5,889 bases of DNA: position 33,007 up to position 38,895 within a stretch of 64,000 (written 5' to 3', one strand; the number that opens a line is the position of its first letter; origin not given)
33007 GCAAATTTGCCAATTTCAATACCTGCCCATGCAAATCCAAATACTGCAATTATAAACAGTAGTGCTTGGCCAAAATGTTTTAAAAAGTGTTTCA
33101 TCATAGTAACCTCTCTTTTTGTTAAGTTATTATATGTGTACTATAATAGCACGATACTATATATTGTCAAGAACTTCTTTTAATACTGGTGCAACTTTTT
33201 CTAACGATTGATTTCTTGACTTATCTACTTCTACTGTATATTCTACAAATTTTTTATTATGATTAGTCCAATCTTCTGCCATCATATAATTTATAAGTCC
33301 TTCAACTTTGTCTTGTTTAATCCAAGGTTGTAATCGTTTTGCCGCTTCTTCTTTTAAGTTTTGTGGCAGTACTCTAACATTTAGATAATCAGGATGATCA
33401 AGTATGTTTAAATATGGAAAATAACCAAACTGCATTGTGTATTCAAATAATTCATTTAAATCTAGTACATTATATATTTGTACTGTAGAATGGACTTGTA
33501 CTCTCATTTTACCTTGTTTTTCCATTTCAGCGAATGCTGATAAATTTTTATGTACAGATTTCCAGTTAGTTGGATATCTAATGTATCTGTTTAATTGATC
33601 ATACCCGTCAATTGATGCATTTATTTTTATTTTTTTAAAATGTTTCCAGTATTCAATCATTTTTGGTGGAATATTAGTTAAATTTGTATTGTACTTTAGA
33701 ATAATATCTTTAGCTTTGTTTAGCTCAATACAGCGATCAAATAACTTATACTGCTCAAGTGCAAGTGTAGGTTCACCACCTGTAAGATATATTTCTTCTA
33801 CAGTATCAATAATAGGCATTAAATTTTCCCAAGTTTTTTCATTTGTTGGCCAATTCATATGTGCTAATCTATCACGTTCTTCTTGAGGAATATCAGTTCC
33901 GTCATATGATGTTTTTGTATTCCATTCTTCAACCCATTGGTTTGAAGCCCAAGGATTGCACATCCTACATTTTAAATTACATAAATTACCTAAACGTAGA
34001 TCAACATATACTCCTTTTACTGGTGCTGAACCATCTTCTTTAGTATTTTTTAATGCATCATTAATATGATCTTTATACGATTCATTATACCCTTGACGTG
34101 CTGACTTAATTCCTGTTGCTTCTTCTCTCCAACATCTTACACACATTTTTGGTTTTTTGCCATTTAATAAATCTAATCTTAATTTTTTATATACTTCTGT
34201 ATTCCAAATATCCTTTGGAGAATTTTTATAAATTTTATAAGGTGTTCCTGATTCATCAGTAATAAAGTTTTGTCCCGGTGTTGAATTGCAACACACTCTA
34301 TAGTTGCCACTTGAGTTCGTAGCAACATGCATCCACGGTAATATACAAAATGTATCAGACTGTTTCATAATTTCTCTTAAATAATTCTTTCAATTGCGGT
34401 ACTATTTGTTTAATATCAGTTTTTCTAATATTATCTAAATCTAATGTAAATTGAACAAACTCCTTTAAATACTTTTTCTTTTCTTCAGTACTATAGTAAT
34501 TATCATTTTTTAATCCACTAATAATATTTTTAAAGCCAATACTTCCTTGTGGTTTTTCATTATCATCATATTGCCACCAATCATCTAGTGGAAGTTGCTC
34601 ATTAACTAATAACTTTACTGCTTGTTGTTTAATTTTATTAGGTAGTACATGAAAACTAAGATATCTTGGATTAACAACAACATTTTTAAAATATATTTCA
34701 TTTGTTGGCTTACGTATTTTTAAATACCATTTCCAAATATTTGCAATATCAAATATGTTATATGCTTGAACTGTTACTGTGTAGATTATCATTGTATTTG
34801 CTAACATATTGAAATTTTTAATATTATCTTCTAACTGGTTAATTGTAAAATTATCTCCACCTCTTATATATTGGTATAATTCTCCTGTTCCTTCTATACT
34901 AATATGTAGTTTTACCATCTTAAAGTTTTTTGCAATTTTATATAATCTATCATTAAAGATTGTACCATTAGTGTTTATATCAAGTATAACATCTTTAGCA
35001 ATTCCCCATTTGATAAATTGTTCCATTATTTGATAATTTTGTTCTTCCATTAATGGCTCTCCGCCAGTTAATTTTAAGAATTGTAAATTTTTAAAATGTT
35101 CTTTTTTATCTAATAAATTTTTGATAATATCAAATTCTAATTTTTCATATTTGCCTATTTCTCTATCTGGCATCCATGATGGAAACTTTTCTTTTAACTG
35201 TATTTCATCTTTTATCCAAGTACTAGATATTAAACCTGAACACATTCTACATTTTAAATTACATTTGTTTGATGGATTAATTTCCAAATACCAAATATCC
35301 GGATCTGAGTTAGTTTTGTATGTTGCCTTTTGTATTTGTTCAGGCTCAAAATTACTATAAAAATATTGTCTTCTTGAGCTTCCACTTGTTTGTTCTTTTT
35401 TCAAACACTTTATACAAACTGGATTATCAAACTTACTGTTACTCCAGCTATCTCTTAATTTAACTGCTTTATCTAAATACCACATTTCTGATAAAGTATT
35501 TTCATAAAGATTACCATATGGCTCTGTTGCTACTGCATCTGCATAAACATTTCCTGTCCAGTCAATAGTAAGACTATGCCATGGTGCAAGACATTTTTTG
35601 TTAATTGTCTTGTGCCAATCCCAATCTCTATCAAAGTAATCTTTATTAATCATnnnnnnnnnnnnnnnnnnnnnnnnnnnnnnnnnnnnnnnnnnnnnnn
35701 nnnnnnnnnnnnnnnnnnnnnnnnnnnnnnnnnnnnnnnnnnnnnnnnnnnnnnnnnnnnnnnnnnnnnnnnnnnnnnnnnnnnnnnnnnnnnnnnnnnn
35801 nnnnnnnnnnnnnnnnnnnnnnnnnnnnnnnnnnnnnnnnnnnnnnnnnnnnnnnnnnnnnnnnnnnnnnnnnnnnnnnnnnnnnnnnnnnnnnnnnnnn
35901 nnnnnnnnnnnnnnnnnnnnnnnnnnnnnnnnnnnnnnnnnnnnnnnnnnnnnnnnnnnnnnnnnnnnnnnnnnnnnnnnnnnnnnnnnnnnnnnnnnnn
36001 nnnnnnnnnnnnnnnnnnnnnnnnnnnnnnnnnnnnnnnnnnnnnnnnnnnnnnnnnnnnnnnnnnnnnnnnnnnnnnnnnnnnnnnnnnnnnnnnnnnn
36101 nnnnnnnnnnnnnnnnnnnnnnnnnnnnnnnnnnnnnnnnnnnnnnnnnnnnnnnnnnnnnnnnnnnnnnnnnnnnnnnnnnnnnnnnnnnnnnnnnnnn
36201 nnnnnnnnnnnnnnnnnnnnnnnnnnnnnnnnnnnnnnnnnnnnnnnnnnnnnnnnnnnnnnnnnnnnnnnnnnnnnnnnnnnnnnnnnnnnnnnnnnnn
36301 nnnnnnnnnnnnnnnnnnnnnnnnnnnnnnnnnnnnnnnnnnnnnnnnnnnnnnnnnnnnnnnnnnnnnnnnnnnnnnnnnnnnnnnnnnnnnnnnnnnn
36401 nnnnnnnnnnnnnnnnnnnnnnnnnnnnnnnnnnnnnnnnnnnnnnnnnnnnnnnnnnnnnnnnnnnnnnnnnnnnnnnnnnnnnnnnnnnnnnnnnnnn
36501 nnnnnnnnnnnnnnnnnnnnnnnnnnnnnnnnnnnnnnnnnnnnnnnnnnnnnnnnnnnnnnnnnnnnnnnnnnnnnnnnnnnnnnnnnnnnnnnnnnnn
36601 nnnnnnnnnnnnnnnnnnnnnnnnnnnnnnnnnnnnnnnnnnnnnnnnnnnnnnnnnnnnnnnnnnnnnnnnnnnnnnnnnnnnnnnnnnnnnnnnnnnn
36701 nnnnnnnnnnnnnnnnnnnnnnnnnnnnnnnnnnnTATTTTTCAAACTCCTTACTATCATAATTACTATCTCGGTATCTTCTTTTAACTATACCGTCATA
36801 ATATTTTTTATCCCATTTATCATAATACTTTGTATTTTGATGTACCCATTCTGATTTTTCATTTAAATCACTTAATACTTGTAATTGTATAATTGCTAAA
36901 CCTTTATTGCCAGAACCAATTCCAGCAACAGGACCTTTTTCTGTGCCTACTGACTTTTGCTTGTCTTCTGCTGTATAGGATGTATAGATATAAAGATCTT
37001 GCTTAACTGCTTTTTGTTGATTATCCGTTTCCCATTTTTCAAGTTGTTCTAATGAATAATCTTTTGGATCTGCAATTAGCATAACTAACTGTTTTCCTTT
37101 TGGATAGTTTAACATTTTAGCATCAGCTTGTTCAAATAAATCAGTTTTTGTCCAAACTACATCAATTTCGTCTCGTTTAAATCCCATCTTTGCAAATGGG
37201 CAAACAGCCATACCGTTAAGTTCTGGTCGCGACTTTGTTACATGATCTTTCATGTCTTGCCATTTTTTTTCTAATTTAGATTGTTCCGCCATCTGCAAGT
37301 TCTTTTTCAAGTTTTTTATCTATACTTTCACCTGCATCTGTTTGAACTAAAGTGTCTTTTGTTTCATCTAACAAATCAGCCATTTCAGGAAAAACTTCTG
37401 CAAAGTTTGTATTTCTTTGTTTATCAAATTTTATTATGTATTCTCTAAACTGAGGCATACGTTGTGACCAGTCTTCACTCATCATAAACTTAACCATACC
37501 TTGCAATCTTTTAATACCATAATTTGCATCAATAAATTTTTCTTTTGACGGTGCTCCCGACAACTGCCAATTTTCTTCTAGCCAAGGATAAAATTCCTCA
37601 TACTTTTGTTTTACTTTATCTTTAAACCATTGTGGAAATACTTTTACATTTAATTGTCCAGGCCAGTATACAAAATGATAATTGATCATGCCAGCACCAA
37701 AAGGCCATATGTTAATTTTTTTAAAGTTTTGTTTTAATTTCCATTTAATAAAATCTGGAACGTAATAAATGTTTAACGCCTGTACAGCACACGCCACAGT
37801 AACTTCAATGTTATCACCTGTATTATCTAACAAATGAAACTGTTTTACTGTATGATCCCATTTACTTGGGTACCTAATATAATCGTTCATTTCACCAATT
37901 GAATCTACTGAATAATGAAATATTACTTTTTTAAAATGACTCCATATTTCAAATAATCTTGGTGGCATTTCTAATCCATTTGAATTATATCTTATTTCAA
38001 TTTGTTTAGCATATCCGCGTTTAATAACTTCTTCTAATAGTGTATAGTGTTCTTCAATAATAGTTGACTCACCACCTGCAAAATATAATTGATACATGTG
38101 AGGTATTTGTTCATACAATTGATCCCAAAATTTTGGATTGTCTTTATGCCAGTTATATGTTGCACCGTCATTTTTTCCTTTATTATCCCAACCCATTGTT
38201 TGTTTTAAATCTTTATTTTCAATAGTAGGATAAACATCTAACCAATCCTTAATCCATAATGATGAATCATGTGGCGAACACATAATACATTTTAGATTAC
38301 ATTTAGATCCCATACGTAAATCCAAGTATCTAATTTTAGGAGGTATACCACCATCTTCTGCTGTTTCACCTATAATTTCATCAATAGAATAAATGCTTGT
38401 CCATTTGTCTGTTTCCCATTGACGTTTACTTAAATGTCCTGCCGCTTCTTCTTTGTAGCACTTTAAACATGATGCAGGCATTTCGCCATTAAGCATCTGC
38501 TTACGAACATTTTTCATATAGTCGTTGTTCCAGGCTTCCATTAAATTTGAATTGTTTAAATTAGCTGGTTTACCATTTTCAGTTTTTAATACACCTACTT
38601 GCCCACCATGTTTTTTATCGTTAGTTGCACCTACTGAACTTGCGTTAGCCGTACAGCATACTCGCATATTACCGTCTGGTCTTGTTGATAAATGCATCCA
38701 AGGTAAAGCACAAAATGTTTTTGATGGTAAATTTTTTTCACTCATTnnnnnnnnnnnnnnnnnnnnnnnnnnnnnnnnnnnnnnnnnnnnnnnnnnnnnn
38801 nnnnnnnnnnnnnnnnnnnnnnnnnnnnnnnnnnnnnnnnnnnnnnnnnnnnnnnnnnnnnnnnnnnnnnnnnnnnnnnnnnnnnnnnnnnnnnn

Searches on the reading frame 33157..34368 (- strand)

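Call 23: search_protein_families(library=pfam, proteins=[window:33157-34368:-], max_evalue=0.001)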
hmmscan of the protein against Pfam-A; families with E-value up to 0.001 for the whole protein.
window:33157-34368:- (403 aa): 2 families
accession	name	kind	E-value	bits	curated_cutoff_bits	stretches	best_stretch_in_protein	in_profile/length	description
PF04055.27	Radical_SAM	-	4e-11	43.8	29.5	1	126-281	3-138/166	Radical SAM superfamily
PF13186.11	SPASM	-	7.5e-06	26.6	21.5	1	8-80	1-67/67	Iron-sulfur cluster-binding domain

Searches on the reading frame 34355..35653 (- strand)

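Call 23: search_protein_families(library=pfam, proteins=[window:34355-35653:-], max_evalue=0.001)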
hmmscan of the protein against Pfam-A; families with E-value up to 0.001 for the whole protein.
window:34355-35653:- (432 aa): 2 families
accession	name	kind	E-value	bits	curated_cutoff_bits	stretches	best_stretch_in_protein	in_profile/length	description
PF04055.27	Radical_SAM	-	8.9e-12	45.9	29.5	1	125-282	1-137/166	Radical SAM superfamily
PF13186.11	SPASM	-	2.9e-07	31.1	21.5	1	21-83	1-66/67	Iron-sulfur cluster-binding domain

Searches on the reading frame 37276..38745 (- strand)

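Call 23: search_protein_families(library=pfam, proteins=[window:37276-38745:-], max_evalue=0.001)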
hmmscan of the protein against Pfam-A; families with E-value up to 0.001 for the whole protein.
window:37276-38745:- (489 aa): 2 families
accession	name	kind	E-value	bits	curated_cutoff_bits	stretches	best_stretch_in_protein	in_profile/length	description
PF13186.11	SPASM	-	2.6e-06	28.1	21.5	1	12-97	1-67/67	Iron-sulfur cluster-binding domain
PF04055.27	Radical_SAM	-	5.2e-05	23.9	29.5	1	146-301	4-131/166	Radical SAM superfamily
